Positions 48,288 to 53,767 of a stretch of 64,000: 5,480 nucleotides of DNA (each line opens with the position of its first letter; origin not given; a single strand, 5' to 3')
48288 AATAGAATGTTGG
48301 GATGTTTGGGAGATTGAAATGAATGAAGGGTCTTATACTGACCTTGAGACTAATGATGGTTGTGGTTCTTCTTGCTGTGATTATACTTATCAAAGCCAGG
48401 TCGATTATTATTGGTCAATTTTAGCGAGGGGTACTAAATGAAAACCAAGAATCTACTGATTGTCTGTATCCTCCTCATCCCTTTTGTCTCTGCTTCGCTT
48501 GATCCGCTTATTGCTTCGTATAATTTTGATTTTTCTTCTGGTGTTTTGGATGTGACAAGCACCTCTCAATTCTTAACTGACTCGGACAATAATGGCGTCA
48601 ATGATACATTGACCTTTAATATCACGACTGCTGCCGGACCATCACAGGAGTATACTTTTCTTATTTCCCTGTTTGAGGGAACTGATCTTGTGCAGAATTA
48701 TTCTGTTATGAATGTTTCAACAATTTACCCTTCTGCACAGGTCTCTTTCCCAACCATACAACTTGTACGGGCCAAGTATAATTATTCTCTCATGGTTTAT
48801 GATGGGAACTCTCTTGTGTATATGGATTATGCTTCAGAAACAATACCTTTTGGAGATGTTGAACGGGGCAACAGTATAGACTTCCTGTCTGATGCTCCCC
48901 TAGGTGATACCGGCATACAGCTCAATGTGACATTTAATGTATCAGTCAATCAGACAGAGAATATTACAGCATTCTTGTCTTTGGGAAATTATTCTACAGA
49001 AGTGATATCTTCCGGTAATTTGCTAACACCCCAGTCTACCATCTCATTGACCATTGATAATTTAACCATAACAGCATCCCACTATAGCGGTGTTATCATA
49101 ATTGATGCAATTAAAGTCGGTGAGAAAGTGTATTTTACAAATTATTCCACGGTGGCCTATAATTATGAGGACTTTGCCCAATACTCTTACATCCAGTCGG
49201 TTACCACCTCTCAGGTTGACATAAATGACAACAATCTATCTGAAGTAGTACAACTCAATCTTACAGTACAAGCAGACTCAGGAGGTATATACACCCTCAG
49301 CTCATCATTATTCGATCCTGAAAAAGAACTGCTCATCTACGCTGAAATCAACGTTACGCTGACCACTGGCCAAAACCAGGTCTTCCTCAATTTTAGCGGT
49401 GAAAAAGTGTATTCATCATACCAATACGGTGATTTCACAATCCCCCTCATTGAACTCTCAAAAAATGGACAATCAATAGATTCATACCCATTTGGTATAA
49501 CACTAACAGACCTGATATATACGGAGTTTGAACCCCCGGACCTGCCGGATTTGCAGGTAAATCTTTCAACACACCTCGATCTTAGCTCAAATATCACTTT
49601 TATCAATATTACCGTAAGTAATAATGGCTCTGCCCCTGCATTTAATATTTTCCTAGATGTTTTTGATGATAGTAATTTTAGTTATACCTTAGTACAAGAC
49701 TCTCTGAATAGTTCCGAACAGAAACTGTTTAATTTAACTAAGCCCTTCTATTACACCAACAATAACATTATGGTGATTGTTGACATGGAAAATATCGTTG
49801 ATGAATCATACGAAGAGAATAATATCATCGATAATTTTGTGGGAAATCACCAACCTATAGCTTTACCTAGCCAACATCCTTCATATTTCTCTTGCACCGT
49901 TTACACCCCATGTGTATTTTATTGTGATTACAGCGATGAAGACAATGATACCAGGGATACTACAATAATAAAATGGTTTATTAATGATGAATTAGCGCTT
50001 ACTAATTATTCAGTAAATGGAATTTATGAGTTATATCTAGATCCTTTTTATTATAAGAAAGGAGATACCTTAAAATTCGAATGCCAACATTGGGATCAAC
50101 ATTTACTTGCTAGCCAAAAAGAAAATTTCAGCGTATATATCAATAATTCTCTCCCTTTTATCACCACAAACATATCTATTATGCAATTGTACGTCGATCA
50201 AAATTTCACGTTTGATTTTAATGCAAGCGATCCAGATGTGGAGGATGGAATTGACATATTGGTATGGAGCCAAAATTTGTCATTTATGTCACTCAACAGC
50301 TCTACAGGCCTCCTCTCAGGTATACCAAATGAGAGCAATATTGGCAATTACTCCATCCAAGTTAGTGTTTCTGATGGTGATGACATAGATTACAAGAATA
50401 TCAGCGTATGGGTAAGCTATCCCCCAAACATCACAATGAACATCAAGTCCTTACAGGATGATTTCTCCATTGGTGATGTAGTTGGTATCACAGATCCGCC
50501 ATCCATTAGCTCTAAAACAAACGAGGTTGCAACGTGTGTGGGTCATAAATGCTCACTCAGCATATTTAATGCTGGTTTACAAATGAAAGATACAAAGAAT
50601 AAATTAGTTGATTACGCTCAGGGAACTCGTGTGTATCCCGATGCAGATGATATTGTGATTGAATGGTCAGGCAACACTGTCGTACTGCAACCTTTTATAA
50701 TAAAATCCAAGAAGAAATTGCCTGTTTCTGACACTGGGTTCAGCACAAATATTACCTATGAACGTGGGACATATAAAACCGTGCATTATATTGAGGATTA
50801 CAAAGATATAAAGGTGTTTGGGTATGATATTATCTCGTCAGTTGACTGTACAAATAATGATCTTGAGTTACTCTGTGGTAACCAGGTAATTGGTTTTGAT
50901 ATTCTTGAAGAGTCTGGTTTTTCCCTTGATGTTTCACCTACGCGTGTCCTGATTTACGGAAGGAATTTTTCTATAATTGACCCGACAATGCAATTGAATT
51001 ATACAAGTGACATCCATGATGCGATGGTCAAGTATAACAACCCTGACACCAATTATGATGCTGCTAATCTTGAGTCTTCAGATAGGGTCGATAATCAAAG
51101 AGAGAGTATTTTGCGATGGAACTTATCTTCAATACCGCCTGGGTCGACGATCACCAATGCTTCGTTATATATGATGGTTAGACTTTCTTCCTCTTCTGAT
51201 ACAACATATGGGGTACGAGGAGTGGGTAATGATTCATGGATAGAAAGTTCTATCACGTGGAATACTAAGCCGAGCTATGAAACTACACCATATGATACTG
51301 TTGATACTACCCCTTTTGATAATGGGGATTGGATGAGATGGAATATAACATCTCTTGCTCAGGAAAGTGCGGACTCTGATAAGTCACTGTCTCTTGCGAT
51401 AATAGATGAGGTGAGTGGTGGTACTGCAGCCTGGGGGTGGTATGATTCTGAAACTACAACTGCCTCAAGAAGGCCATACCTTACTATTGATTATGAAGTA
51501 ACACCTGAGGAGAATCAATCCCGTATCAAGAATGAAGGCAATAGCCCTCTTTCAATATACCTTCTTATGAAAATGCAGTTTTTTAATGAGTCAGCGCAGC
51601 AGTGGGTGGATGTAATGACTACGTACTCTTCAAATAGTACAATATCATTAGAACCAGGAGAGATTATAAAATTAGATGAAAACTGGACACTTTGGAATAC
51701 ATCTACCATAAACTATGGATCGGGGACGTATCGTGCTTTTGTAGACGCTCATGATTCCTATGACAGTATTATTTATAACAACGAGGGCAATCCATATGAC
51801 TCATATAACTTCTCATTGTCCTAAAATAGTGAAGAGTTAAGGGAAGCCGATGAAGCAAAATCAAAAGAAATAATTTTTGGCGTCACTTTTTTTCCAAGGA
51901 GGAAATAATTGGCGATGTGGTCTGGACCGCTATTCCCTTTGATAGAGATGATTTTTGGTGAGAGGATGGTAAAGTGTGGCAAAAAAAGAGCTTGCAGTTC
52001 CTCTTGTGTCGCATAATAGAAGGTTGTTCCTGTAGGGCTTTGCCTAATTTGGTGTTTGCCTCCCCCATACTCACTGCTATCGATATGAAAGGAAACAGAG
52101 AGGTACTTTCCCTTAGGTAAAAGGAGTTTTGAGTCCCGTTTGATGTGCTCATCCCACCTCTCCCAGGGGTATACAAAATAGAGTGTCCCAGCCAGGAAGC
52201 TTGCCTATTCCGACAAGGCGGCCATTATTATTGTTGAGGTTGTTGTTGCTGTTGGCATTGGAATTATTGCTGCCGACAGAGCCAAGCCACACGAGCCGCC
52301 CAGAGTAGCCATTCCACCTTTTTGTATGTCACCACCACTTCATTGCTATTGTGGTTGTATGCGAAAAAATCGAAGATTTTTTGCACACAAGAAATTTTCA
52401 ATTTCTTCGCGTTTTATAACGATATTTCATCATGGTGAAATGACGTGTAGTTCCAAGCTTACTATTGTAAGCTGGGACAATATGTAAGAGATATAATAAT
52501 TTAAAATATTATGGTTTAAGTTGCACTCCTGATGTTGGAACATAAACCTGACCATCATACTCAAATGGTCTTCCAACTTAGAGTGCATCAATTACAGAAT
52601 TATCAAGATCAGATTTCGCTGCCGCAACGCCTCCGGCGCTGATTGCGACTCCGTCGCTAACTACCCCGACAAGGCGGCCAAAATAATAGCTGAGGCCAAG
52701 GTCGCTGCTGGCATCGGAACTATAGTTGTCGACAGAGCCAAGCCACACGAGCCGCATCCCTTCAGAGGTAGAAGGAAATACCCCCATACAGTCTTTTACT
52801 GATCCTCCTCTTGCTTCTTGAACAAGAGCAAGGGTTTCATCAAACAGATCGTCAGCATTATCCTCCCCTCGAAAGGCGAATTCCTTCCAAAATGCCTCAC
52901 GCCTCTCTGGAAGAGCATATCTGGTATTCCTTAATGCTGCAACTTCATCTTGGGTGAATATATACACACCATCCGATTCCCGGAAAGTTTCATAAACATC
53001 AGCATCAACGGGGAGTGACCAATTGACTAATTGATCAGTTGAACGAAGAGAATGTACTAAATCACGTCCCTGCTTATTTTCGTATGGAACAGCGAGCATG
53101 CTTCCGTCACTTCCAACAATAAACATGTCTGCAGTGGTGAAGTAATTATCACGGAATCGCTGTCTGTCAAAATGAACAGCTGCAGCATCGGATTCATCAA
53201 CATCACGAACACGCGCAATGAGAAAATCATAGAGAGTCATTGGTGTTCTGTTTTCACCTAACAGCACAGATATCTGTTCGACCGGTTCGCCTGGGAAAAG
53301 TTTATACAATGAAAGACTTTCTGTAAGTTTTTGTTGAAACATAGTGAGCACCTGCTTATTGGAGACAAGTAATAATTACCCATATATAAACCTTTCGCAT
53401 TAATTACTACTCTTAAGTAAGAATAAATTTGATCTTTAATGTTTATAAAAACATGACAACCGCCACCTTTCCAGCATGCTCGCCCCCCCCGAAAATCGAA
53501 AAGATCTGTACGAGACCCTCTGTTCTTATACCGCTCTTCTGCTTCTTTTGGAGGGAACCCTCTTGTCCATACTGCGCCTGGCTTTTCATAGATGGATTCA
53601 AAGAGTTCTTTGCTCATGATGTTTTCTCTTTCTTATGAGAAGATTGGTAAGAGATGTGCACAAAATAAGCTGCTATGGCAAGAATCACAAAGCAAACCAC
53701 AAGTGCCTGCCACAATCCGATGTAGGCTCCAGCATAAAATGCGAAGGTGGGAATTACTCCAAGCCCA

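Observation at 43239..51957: Lower-GC segment of about 8.5 kb bracketed by 108-nt direct repeats, carrying an S8 subtilase giant protein, a membrane protein and a sequon-rich giant secreted protein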

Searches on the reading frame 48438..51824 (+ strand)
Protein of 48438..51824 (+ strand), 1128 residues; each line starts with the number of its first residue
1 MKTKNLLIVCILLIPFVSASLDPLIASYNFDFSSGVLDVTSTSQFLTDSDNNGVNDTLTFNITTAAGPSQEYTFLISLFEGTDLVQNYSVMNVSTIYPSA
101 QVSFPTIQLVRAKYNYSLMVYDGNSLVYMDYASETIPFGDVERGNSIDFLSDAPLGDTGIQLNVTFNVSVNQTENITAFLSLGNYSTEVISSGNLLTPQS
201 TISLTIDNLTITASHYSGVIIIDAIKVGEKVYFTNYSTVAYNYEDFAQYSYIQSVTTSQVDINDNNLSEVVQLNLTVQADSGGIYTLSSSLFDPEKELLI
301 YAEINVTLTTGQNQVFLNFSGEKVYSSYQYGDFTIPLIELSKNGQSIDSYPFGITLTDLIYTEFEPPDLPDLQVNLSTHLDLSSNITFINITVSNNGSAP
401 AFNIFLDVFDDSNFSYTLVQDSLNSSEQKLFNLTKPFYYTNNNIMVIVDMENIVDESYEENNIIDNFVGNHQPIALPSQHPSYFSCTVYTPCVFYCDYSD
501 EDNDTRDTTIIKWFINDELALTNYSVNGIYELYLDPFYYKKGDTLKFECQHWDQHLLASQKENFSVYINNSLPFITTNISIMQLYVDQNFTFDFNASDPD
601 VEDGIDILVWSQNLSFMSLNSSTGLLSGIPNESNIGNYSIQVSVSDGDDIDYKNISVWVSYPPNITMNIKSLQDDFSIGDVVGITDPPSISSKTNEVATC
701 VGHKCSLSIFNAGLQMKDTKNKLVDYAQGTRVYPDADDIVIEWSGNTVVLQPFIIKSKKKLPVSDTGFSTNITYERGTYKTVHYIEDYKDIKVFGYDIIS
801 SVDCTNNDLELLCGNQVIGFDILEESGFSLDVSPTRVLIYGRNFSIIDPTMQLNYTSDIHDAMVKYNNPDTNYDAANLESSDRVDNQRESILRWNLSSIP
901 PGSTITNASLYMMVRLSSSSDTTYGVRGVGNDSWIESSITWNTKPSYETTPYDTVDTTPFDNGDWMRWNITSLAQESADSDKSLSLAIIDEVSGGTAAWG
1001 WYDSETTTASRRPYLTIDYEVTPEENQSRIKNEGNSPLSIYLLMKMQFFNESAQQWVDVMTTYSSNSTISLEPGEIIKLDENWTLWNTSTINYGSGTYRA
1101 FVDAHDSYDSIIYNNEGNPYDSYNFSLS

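Call 9: search_protein_families(library=pfam, proteins=[window:48438-51824:+], max_evalue=0.01)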
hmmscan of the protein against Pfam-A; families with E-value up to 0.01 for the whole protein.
window:48438-51824:+ (1128 aa): 3 families
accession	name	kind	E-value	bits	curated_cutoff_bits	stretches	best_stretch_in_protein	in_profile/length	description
PF24517.2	CBM96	-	1.4e-22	80.7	26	1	857-1018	6-163/164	Carbohydrate-binding module family 96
PF05345.18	He_PIG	-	1.9e-07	31.8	24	1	574-650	2-85/96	Putative Ig domain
PF07705.17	CARDB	-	2.5e-06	28.1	22.7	1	370-463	2-98/101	CARDB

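Call 58: search_protein_families(library=ncbifam, proteins=[window:48438-51824:+], max_evalue=0.01)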
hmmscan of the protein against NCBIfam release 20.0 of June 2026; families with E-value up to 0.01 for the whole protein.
window:48438-51824:+ (1128 aa): 1 family
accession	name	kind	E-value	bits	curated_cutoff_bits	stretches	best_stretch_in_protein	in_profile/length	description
NF033679.1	DNRLRE_dom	domain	7.9e-25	87.8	34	1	861-1017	2-163/164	DNRLRE domain-containing protein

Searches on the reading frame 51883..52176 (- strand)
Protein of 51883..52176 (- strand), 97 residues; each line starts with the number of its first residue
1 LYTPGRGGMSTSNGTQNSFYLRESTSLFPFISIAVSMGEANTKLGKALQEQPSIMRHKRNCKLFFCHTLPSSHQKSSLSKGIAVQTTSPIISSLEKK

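Call 36: search_protein_families(library=pfam, proteins=[window:51883-52176:-], max_evalue=0.01)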
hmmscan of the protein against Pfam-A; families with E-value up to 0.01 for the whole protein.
window:51883-52176:- (97 aa): 0 families

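Call 59: search_protein_families(library=phrogs, proteins=[window:51883-52176:-], max_evalue=0.01)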
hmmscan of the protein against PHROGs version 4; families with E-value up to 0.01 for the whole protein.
window:51883-52176:- (97 aa): 0 families

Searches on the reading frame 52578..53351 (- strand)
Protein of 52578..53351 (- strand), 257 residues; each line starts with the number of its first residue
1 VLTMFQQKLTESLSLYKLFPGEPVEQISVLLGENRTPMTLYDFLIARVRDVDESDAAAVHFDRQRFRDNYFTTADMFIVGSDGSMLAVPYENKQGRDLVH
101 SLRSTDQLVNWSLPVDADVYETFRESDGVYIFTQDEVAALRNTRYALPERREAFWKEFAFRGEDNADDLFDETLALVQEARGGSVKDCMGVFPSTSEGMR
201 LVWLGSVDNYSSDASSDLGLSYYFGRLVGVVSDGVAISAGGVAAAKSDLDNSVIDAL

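Call 9: search_protein_families(library=pfam, proteins=[window:52578-53351:-], max_evalue=0.01)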
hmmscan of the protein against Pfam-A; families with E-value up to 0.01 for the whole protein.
window:52578-53351:- (257 aa): 0 families

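Call 14: find_encoding_contigs(protein=window:52578-53351:-, flank=10000, max_places=10)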
Protein window:52578-53351:- (257 aa): no gene with exactly this product is on record in the collection.

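Call 43: find_encoding_contigs(protein=window:52578-53342:-, flank=10000, max_places=10)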
Protein window:52578-53342:- (254 aa): 24 contigs read that carry it; 10 places shown.
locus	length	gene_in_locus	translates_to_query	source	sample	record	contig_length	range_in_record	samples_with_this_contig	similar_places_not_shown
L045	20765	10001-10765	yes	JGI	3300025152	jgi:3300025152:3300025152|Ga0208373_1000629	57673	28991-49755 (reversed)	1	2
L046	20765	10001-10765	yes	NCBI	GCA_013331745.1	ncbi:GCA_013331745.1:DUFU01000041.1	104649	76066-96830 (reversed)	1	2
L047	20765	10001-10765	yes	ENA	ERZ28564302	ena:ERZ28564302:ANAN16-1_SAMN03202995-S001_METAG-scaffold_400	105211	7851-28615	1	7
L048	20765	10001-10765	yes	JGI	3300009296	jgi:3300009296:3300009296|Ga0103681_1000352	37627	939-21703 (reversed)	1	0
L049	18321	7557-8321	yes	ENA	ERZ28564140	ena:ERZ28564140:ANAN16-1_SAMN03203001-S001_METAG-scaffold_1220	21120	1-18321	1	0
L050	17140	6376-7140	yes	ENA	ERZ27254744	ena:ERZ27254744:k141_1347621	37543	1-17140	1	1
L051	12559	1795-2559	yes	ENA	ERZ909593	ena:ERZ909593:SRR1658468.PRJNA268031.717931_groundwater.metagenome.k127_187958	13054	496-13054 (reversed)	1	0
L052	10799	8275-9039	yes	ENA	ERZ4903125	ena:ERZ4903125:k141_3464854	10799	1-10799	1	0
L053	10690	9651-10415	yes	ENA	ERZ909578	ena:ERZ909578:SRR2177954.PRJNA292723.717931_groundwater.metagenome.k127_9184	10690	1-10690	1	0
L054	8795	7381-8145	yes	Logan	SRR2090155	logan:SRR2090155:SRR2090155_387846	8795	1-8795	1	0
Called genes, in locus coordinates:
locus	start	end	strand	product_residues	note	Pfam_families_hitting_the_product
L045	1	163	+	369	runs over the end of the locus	PF00106:adh_short, PF01073:3Beta_HSD, PF01370:Epimerase, PF02719:Polysacc_synt_2 (weak), PF07993:NAD_binding_4, PF16363:GDP_Man_Dehyd, PF01370:Epimerase, PF16363:GDP_Man_Dehyd, +2 more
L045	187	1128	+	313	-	PF00535:Glycos_transf_2, PF13641:Glyco_tranf_2_3, PF13632:Glyco_trans_2_3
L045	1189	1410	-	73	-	PF13459:Fer4_15, PF13370:Fer4_13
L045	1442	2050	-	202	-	PF06210:DUF1003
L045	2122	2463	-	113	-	-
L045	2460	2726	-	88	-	-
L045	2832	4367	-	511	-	PF13231:PMT_2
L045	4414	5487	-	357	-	PF01075:Glyco_transf_9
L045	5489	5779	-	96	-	-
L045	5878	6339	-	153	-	PF13489:Methyltransf_23, PF07021:MetW (weak), PF13847:Methyltransf_31 (weak), PF08241:Methyltransf_11, PF13649:Methyltransf_25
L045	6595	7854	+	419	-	PF01075:Glyco_transf_9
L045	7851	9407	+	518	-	PF20176:DUF6541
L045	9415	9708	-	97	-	-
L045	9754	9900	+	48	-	-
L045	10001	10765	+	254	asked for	-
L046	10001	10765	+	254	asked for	-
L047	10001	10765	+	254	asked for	-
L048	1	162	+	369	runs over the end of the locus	PF00106:adh_short, PF01073:3Beta_HSD, PF01370:Epimerase, PF02719:Polysacc_synt_2 (weak), PF07993:NAD_binding_4, PF16363:GDP_Man_Dehyd, PF01370:Epimerase, PF16363:GDP_Man_Dehyd, +2 more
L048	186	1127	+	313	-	PF00535:Glycos_transf_2, PF13641:Glyco_tranf_2_3, PF13632:Glyco_trans_2_3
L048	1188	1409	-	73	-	PF13459:Fer4_15, PF13370:Fer4_13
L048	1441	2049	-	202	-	PF06210:DUF1003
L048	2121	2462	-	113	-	-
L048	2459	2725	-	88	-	-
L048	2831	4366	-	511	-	PF13231:PMT_2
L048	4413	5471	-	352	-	PF01075:Glyco_transf_9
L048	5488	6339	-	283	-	PF13489:Methyltransf_23, PF01209:Ubie_methyltran (weak), PF05175:MTS (faint), PF07021:MetW, PF13649:Methyltransf_25, PF13847:Methyltransf_31, PF08241:Methyltransf_11, PF08242:Methyltransf_12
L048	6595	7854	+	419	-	PF01075:Glyco_transf_9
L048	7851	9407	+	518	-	PF20176:DUF6541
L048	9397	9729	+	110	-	-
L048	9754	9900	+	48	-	-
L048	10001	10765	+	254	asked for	-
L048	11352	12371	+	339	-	PF17989:ALP_N, PF21522:MreB-like_C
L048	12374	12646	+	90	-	-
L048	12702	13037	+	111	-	-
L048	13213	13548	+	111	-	-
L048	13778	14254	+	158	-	-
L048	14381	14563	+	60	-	-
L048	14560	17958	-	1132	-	PF07916:TraG_N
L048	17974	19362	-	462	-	PF06122:TraH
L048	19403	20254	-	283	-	PF13728:TraF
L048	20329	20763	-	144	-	PF10502:Peptidase_S26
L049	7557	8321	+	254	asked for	-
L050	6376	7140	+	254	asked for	-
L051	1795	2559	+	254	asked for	-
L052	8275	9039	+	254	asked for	-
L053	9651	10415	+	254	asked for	-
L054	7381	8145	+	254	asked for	-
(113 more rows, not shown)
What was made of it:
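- Tried and rejected: Look-up of the 257-aa ORF as listed failed; the called 254-aa form worked (calls 14, 43).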

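Call 58: search_protein_families(library=ncbifam, proteins=[window:52578-53351:-], max_evalue=0.01)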
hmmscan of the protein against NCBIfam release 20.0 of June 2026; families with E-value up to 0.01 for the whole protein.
window:52578-53351:- (257 aa): 0 families

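Call 59: search_protein_families(library=phrogs, proteins=[window:52578-53351:-], max_evalue=0.01)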
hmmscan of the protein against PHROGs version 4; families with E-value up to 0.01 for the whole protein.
window:52578-53351:- (257 aa): 0 families

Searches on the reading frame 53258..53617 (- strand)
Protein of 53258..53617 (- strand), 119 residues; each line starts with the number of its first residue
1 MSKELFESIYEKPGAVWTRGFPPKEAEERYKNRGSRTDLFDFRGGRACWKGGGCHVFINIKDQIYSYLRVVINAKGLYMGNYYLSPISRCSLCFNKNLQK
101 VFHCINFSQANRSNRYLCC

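Call 36: search_protein_families(library=pfam, proteins=[window:53258-53617:-], max_evalue=0.01)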
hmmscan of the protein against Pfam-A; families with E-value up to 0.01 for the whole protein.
window:53258-53617:- (119 aa): 1 family
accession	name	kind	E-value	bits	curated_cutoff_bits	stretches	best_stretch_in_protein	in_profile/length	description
PF10878.14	DUF2672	-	0.0016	18.8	27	1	62-87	16-41/53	Protein of unknown function (DUF2672)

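Call 58: search_protein_families(library=ncbifam, proteins=[window:53258-53617:-], max_evalue=0.01)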
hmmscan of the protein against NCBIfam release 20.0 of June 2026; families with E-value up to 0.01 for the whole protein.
window:53258-53617:- (119 aa): 0 families

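Call 59: search_protein_families(library=phrogs, proteins=[window:53258-53617:-], max_evalue=0.01)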
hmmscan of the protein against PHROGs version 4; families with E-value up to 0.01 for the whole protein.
window:53258-53617:- (119 aa): 0 families
